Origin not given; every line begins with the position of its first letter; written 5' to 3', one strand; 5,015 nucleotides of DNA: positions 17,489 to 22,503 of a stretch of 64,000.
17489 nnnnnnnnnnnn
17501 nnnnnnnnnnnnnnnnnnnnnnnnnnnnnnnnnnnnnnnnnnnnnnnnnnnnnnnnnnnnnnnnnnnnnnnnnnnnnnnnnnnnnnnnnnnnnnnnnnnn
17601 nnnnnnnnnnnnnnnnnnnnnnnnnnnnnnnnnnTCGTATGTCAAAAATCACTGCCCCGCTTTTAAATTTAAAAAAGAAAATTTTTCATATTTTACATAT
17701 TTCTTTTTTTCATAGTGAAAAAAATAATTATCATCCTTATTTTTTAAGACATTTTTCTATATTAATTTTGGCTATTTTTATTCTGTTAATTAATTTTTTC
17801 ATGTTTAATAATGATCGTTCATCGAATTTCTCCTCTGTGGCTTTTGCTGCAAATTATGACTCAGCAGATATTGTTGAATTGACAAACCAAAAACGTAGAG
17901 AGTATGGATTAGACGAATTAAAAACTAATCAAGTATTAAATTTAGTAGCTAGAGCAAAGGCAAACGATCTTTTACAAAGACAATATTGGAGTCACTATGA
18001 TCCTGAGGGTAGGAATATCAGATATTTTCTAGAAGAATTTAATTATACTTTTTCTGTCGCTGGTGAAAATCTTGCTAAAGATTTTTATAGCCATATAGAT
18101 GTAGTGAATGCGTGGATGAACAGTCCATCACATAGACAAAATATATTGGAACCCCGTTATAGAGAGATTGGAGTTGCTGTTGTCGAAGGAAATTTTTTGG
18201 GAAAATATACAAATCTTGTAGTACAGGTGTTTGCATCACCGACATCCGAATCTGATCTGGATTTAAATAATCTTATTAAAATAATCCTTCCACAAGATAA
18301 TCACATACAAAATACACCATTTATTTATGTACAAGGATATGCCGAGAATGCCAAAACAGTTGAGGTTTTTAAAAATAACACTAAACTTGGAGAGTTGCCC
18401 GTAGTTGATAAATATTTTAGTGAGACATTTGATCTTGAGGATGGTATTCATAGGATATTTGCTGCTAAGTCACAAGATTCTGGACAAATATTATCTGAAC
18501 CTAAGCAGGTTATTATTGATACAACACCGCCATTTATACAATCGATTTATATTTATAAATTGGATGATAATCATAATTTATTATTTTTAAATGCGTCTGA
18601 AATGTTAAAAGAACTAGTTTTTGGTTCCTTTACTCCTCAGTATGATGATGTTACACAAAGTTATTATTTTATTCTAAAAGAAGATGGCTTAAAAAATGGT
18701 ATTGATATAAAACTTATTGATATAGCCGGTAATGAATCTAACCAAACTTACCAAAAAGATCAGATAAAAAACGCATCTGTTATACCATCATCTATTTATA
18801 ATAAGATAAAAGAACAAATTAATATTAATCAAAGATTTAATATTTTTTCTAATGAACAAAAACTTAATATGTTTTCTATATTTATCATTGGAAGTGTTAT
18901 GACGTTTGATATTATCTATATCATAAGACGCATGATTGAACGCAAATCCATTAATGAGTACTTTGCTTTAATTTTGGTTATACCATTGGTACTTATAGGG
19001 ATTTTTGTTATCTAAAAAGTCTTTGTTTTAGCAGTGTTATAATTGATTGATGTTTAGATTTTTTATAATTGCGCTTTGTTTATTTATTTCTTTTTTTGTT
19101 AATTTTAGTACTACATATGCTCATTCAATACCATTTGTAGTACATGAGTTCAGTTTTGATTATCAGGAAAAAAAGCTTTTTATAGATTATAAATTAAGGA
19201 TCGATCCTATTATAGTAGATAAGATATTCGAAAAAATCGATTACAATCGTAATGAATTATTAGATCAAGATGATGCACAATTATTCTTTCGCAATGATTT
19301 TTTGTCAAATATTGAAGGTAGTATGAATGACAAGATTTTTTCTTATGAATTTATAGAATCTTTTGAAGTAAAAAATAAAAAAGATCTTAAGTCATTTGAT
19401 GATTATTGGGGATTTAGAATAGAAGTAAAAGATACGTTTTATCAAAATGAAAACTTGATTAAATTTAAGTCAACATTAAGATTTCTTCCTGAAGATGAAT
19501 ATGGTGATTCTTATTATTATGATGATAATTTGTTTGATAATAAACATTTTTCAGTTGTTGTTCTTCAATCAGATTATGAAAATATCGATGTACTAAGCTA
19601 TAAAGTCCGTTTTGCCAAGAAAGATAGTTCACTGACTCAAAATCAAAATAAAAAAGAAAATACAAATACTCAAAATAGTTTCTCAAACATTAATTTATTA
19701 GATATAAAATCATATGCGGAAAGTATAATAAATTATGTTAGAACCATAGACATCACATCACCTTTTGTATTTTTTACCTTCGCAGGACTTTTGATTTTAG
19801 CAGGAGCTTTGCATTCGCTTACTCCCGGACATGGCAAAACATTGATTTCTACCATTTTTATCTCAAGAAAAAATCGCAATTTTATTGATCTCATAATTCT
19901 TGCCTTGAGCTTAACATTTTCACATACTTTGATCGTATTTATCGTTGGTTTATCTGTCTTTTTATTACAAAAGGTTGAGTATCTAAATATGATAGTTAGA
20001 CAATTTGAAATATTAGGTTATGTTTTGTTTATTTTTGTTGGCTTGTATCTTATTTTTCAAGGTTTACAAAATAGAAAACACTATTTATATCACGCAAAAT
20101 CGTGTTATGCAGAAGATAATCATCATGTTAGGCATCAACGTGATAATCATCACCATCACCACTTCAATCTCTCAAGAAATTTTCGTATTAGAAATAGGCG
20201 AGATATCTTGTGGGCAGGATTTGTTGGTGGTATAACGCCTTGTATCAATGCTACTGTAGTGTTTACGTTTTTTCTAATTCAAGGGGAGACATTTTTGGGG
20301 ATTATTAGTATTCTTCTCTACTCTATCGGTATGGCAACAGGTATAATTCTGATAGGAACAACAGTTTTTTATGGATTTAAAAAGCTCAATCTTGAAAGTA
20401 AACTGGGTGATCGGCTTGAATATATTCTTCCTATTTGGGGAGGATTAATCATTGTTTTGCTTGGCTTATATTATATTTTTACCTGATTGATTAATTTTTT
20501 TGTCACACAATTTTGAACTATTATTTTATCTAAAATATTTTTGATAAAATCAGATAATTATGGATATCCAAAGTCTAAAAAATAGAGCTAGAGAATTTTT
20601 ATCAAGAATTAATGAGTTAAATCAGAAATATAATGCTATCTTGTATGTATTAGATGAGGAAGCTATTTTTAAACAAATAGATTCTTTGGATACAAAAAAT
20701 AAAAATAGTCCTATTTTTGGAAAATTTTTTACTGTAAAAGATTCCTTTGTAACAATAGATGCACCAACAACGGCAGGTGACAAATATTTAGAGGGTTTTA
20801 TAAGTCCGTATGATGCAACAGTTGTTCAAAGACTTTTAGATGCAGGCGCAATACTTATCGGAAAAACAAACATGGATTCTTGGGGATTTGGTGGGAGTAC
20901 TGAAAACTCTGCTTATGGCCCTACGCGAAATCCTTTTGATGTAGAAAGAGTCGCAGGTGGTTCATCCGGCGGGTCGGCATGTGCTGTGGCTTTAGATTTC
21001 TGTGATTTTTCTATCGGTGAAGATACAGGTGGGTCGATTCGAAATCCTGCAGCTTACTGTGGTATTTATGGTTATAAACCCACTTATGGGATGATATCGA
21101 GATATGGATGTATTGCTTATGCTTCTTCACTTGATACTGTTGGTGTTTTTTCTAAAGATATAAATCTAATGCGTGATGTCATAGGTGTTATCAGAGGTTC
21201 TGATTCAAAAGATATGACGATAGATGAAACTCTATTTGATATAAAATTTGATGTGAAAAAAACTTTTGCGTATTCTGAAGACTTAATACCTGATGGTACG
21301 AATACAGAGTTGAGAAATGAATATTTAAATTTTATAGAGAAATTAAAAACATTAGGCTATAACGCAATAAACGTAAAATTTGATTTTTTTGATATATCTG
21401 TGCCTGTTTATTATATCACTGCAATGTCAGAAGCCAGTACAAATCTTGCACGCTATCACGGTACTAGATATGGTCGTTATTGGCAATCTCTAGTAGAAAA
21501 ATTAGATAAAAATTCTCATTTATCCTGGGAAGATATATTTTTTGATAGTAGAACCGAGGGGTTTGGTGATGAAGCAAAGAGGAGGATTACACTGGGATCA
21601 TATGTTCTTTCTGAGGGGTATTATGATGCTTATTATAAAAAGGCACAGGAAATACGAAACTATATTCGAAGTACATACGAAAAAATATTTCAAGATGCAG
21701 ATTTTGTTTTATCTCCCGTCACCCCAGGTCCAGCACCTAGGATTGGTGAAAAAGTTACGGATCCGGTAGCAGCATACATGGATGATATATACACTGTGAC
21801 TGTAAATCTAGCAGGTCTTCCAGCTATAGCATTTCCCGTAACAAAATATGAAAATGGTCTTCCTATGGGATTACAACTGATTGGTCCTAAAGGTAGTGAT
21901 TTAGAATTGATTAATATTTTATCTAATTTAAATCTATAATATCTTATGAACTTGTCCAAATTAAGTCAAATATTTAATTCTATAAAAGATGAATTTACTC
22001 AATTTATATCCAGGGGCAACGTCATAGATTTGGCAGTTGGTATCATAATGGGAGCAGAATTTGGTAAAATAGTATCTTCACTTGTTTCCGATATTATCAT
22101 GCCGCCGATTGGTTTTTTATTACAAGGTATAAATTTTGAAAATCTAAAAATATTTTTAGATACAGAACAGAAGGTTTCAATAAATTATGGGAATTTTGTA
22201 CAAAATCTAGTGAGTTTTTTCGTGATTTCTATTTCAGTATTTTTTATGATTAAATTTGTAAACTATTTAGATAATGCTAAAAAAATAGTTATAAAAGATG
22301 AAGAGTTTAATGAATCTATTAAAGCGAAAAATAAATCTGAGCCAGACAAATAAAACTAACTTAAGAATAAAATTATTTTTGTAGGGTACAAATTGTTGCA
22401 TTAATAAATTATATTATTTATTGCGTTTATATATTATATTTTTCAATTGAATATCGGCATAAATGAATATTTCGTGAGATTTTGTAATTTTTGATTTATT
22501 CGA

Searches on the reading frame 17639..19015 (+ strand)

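Call 70: search_protein_families(library=pfam, proteins=[window:17639-19015:+], max_evalue=0.0001)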
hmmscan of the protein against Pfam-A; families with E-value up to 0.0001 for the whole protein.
window:17639-19015:+ (458 aa): 1 family
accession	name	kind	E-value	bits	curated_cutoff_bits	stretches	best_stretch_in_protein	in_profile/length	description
PF00188.32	CAP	-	3e-18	67.2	21.1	1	80-197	2-116/117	Cysteine-rich secretory protein family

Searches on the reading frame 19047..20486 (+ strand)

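Call 70: search_protein_families(library=pfam, proteins=[window:19047-20486:+], max_evalue=0.0001)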
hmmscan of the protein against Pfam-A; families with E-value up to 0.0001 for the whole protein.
window:19047-20486:+ (479 aa): 1 family
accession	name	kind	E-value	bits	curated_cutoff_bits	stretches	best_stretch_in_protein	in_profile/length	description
PF03824.22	NicO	-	1.2e-05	25.2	27.7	0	244-439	3-201/287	High-affinity nickel-transport protein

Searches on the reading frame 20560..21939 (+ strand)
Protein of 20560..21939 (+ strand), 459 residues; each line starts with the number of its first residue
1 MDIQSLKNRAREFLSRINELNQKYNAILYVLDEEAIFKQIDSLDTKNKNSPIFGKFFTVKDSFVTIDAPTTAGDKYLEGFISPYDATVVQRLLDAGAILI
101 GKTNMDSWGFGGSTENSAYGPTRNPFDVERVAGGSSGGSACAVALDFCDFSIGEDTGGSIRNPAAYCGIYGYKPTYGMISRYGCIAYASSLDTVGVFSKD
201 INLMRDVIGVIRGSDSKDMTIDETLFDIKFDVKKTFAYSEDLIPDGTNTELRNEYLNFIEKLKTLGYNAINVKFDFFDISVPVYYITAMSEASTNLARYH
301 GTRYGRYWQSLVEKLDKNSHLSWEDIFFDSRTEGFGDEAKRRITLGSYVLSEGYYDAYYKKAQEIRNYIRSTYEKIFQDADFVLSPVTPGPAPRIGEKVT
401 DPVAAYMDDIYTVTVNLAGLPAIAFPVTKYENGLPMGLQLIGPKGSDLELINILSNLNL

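Call 70: search_protein_families(library=pfam, proteins=[window:20560-21939:+], max_evalue=0.0001)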
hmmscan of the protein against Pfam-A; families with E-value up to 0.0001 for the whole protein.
window:20560-21939:+ (459 aa): 1 family
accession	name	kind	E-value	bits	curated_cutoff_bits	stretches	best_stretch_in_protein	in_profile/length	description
PF01425.27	Amidase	-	1.4e-126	423.6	27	1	11-450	4-444/445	Amidase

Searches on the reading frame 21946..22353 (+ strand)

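Call 9: search_protein_families(library=pfam, proteins=[window:21946-22353:+], max_evalue=0.01)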
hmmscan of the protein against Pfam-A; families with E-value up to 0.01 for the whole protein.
window:21946-22353:+ (135 aa): 1 family
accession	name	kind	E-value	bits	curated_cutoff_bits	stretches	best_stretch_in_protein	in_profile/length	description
PF01741.23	MscL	-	6.8e-34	117.3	27.4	1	15-117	3-97/123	Large-conductance mechanosensitive channel, MscL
